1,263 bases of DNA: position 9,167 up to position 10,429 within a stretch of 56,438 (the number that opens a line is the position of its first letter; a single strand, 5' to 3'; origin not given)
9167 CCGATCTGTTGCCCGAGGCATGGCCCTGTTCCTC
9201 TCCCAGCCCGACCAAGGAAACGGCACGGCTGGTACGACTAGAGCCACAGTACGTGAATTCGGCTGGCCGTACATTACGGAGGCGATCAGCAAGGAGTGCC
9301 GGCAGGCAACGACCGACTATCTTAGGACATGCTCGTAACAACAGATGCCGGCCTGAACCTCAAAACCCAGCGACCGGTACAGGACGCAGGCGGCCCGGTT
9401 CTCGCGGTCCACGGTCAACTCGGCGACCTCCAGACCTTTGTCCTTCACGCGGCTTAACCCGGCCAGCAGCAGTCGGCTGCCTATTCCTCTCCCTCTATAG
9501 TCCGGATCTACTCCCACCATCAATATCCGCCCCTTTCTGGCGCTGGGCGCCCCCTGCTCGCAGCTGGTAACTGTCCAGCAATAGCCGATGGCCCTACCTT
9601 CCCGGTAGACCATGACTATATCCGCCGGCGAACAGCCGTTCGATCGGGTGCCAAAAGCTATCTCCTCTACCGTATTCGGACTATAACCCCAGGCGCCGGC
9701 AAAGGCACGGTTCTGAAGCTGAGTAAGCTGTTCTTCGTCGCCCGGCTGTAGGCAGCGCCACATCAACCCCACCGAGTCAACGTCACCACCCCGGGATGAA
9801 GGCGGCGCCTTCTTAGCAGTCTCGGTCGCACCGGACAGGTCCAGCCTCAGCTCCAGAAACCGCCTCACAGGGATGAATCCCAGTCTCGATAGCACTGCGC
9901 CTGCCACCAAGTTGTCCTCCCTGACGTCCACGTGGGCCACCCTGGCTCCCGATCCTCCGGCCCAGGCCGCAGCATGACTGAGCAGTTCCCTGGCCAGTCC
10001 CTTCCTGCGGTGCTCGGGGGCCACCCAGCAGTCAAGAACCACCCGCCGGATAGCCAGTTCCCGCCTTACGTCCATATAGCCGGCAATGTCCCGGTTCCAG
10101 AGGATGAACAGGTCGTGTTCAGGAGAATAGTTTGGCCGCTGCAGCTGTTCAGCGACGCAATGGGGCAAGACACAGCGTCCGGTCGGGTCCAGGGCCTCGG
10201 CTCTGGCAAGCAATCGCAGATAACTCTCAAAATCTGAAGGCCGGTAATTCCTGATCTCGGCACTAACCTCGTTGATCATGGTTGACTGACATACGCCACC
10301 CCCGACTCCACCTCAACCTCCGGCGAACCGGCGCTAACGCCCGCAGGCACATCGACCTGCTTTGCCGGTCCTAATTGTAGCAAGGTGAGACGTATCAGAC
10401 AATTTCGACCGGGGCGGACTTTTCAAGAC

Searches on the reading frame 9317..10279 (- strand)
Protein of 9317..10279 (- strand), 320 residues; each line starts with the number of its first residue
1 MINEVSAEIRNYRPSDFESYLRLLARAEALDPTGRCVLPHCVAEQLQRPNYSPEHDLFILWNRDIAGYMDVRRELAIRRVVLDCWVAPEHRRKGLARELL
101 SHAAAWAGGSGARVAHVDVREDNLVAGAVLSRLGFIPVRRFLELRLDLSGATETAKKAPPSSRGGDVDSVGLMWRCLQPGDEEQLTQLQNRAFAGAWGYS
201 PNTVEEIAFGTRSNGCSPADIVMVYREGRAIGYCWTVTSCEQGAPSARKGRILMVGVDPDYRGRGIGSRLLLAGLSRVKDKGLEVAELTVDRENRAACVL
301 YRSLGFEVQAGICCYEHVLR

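Call 46: search_protein_families(library=pfam, proteins=[window:9317-10279:-], max_evalue=0.00001)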
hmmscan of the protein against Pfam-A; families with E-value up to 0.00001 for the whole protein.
window:9317-10279:- (320 aa): 8 families
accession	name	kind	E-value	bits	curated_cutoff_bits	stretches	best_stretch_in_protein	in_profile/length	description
PF00583.31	Acetyltransf_1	-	1.6e-30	106.2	20.7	2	185-306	4-116/116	Acetyltransferase (GNAT) family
PF13508.13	Acetyltransf_7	-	7.5e-24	84.4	27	2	221-308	5-84/84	Acetyltransferase (GNAT) domain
PF13673.13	Acetyltransf_10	-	1e-16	61.5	23.6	1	242-309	52-110/128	Acetyltransferase (GNAT) domain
PF08445.16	FR47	-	6.3e-12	45.8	22.1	1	249-309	21-80/86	FR47-like protein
PF13302.13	Acetyltransf_3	-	7e-12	46.7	25.4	1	9-135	4-137/138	Acetyltransferase (GNAT) domain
PF13527.13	Acetyltransf_9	-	9.2e-12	45.5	25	1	175-308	3-126/127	Acetyltransferase (GNAT) domain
PF14542.12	Acetyltransf_CG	-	1.3e-08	35.3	30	0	255-285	30-60/80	GCN5-related N-acetyl-transferase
PF24553.2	Rv0428c_C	-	1.1e-06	28.9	27.2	0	85-137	166-217/224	Probable histone acetyltransferase Rv0428c C-terminal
